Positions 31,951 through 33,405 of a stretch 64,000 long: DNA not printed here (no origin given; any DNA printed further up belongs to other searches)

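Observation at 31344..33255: ArsR-type regulator, seleno-glutaredoxin and SQR-like flavoprotein form a compact putative sulfide/persulfide-responsive module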

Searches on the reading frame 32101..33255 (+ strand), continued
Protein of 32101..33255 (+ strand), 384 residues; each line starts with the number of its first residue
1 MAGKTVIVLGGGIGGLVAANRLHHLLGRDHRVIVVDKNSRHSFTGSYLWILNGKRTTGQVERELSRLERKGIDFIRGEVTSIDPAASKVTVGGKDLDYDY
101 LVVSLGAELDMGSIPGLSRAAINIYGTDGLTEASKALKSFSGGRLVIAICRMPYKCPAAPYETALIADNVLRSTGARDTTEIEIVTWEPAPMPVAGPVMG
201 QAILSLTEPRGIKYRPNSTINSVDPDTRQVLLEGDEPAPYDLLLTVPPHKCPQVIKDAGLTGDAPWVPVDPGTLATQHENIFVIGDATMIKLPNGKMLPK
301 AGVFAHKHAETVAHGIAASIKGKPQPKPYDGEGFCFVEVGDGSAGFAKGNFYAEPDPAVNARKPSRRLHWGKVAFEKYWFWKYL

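Call 89: fold_search(model_id=the predicted structure, library=pdb)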
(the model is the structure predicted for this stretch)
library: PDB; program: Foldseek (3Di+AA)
matches with E <= 10: 1580; with E <= 0.001: 651
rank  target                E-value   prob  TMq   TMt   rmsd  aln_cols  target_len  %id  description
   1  3hyv_A                1.8e-31  1.00  0.88  0.80   2.9       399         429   27  3-D X-Ray structure of the sulfide:quinone oxidoreductase from the hyperthermophilic bacterium Aquifex aeolicus (released 2009-07-14)
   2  3sx6                  2.7e-30  1.00  0.86  0.79   3.3       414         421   23  Crystal structure of sulfide:quinone oxidoreductase Cys356Ala variant from Acidithiobacillus ferrooxidans complexed with (released 2012-05-16)
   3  8dhk_A                3.4e-30  1.00  0.87  0.82   3.0       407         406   23  Crystal structure of human Sulfide Quinone Oxidoreductase K207E (released 2023-07-19)
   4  3szw                  3.8e-30  1.00  0.86  0.79   3.4       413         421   23  Crystal structure of sulfide:quinone oxidoreductase Cys128Ser variant from Acidithiobacillus ferrooxidans in complex wit (released 2012-05-16)
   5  3sxi                  6.3e-30  1.00  0.86  0.79   3.4       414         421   23  Crystal structure of sulfide:quinone oxidoreductase Cys128Ala variant from Acidithiobacillus ferrooxidans complexed with (released 2012-05-16)
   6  6oi6_B                7.9e-30  1.00  0.87  0.83   2.7       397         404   23  Crystal structure of human Sulfide Quinone Oxidoreductase in complex with coenzyme Q (sulfide soaked) (released 2020-01-15)
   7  8dhk_B                1.2e-29  1.00  0.87  0.83   2.6       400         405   23  Crystal structure of human Sulfide Quinone Oxidoreductase K207E (released 2023-07-19)
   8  6oi5_A                1.6e-29  1.00  0.87  0.83   2.9       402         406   23  Crystal structure of human Sulfide Quinone Oxidoreductase (released 2020-01-15)
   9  3t31                  2.9e-29  1.00  0.86  0.79   3.3       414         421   23  Crystal structure of sulfide:quinone oxidoreductase from Acidithiobacillus ferrooxidans in complex with decylubiquinone (released 2011-08-17)
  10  3t2y                  3.3e-29  1.00  0.84  0.79   3.6       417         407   24  Crystal structure of sulfide:quinone oxidoreductase His132Ala variant from Acidithiobacillus ferrooxidans with bound dis (released 2012-05-16)
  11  3sy4                  3.6e-29  1.00  0.86  0.79   3.2       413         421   23  Crystal structure of sulfide:quinone oxidoreductase Ser126Ala variant from Acidithiobacillus ferrooxidans (released 2012-05-16)
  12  3sz0                  4.1e-29  1.00  0.86  0.79   3.2       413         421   23  Crystal structure of sulfide:quinone oxidoreductase from Acidithiobacillus ferrooxidans in complex with sodium selenide (released 2012-05-16)
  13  3szf                  5.1e-29  1.00  0.86  0.79   3.0       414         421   23  Crystal structure of sulfide:quinone oxidoreductase H198A variant from Acidithiobacillus ferrooxidans in complex with bo (released 2012-05-16)
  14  6mo6_B                5.7e-29  1.00  0.86  0.80   3.1       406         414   23  Crystal structure of the selenomethionine-substituted human sulfide:quinone oxidoreductase (released 2019-04-10)
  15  6oi6_A                9.0e-29  1.00  0.87  0.83   3.0       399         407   23  Crystal structure of human Sulfide Quinone Oxidoreductase in complex with coenzyme Q (sulfide soaked) (released 2020-01-15)
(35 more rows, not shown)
